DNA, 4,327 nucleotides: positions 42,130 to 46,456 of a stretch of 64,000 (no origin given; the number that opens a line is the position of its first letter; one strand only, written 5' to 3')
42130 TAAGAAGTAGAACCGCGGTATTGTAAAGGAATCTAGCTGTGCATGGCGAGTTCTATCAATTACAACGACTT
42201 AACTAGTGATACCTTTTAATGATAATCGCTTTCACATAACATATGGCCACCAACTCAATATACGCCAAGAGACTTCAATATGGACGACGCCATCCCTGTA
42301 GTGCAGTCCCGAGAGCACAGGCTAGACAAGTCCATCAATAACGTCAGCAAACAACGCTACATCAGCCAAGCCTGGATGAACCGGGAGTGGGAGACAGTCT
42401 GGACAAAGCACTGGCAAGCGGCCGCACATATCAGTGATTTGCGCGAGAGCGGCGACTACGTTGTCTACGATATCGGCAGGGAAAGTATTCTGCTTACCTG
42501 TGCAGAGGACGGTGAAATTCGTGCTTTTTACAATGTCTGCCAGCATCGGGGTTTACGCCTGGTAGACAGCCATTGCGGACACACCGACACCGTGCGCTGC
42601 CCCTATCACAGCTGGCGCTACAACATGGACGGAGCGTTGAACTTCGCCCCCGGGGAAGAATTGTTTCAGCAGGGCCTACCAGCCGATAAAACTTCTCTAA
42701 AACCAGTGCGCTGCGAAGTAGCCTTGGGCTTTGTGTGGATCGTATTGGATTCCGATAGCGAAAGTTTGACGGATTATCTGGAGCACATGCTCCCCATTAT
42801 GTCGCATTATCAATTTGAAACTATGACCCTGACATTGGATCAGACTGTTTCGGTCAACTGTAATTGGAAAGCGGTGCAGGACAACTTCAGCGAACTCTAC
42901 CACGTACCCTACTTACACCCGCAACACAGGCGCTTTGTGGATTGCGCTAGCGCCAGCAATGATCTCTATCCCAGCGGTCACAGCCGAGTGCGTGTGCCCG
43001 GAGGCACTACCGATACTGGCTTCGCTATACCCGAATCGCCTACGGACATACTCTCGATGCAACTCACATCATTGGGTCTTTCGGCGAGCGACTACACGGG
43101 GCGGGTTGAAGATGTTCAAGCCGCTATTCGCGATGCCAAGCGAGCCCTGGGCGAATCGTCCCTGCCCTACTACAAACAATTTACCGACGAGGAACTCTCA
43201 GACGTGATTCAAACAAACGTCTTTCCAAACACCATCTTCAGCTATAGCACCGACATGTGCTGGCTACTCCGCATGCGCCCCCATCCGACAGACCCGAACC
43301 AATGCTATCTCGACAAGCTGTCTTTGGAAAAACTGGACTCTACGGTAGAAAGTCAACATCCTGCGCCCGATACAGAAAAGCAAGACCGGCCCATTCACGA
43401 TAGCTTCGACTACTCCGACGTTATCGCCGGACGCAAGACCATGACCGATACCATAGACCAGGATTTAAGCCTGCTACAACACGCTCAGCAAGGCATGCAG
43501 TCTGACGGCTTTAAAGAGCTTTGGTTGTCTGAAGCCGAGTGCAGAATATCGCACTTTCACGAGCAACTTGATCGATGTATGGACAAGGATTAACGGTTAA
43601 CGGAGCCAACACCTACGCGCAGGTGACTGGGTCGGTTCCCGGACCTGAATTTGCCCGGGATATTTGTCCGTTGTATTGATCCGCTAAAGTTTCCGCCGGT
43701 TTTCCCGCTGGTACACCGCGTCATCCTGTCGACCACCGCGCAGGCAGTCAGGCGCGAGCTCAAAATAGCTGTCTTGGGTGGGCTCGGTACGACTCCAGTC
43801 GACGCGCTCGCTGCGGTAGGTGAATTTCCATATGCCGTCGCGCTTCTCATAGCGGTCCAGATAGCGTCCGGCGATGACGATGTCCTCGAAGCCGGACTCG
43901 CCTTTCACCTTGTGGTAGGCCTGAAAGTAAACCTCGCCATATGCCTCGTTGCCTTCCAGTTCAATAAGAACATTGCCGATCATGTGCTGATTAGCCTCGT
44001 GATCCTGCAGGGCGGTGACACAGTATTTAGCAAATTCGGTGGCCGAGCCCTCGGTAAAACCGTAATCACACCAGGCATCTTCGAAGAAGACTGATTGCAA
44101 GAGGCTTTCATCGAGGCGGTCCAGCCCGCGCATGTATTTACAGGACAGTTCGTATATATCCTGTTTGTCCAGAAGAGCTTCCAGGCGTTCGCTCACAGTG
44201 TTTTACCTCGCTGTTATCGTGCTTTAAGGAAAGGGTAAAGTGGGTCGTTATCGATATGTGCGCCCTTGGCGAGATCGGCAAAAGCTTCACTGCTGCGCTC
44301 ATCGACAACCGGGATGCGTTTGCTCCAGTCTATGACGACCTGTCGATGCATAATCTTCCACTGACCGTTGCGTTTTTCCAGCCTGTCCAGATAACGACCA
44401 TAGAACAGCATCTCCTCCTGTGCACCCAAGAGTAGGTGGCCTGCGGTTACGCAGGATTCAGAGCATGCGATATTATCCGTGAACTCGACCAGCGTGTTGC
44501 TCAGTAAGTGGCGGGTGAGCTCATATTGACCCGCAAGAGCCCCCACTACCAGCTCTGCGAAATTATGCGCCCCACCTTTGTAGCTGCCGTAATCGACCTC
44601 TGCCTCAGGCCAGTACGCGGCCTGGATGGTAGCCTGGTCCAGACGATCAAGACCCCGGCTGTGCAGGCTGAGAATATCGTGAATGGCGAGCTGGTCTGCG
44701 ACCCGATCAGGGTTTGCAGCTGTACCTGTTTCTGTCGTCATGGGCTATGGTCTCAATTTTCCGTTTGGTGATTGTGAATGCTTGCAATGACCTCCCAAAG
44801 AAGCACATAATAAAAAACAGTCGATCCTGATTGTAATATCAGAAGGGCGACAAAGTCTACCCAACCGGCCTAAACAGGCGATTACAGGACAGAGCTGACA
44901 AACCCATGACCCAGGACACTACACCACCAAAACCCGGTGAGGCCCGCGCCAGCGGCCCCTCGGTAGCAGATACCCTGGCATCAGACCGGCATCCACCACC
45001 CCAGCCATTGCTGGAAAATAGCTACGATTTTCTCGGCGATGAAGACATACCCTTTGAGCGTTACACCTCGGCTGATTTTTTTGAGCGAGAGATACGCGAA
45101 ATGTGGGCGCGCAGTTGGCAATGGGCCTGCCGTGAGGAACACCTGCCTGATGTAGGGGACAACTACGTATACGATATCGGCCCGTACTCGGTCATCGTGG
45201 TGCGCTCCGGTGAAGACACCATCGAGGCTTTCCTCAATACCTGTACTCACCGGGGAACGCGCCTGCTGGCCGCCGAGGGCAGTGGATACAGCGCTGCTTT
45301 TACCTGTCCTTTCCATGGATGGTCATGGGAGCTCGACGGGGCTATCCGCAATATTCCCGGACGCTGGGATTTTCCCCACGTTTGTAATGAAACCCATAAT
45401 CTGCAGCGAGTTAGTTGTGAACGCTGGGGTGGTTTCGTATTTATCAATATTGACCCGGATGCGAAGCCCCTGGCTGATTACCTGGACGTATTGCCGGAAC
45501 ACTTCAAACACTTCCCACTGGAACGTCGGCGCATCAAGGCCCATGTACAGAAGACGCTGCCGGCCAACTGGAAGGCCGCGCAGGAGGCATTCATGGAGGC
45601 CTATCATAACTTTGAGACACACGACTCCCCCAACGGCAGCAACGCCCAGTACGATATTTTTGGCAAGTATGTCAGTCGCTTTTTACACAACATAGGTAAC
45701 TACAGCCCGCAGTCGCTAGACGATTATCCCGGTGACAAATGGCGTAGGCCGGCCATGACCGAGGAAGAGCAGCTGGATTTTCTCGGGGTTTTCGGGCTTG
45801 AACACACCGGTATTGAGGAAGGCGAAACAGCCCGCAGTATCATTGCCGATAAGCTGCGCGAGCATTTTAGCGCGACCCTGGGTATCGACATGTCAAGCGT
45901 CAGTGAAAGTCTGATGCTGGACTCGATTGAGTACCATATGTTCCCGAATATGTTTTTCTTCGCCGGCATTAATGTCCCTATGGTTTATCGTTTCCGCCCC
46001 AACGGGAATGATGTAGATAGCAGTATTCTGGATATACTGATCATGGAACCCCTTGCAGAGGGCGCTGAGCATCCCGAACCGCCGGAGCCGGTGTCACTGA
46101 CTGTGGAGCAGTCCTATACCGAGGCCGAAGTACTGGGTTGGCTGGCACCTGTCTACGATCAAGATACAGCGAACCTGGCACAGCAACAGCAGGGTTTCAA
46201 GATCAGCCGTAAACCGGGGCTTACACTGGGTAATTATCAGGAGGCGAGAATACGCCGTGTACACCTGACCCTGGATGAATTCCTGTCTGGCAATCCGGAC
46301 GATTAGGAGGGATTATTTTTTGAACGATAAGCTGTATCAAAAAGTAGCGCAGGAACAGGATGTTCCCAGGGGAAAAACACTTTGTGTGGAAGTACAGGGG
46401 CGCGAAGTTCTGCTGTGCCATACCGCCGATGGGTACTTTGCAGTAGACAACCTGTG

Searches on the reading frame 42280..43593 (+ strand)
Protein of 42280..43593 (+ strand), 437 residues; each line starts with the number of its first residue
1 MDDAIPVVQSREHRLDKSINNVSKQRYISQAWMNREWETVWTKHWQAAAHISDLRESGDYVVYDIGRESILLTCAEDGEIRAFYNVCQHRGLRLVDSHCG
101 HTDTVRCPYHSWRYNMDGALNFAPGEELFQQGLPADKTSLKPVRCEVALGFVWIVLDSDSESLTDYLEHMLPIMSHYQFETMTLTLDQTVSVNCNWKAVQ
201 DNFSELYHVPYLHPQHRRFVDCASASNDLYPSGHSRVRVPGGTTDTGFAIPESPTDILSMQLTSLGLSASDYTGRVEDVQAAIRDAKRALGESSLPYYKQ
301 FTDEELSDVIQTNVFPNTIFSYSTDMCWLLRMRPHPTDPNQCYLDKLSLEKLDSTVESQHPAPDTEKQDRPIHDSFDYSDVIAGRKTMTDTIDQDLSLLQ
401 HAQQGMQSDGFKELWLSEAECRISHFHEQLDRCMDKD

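Call 79: search_protein_families(library=pfam, proteins=[window:42280-43593:+], max_evalue=0.00001)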
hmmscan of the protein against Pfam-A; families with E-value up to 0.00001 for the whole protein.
window:42280-43593:+ (437 aa): 2 families
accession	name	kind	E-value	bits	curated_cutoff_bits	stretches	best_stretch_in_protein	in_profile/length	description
PF00848.25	Ring_hydroxyl_A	-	5.6e-26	92.2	24.9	1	186-435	8-207/208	Ring hydroxylating alpha subunit (catalytic domain)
PF00355.32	Rieske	-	1.5e-17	63.7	20.3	1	44-125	1-80/88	Rieske [2Fe-2S] domain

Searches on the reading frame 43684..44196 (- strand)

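Call 79: search_protein_families(library=pfam, proteins=[window:43684-44196:-], max_evalue=0.00001)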
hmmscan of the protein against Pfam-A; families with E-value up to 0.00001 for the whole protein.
window:43684-44196:- (170 aa): 1 family
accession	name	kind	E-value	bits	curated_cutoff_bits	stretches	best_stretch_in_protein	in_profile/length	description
PF13577.12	SnoaL_4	-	1.2e-24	87.1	24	1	7-128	2-125/126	SnoaL-like domain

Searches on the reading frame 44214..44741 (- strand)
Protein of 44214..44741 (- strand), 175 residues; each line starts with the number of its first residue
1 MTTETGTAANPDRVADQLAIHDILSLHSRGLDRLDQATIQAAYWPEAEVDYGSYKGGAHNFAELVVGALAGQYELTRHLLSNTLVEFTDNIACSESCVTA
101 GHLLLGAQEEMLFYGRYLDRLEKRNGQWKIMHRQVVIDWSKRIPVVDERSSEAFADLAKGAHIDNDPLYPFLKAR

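Call 79: search_protein_families(library=pfam, proteins=[window:44214-44741:-], max_evalue=0.00001)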
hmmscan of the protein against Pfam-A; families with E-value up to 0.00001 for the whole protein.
window:44214-44741:- (175 aa): 2 families
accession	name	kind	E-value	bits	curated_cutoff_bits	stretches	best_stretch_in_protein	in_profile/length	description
PF13577.12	SnoaL_4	-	5.4e-18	65.6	24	1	13-133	2-125/126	SnoaL-like domain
PF00866.24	Ring_hydroxyl_B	-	6.3e-06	26.7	27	1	76-139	75-139/144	Ring hydroxylating beta subunit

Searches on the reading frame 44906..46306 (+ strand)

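Call 79: search_protein_families(library=pfam, proteins=[window:44906-46306:+], max_evalue=0.00001)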
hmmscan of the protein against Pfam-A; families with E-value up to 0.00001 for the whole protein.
window:44906-46306:+ (466 aa): 2 families
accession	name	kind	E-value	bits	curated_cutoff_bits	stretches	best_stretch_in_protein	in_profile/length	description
PF00355.32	Rieske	-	3.2e-15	56.3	20.3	1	70-152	1-80/88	Rieske [2Fe-2S] domain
PF00848.25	Ring_hydroxyl_A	-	6.2e-13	49.6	24.9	1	213-461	13-207/208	Ring hydroxylating alpha subunit (catalytic domain)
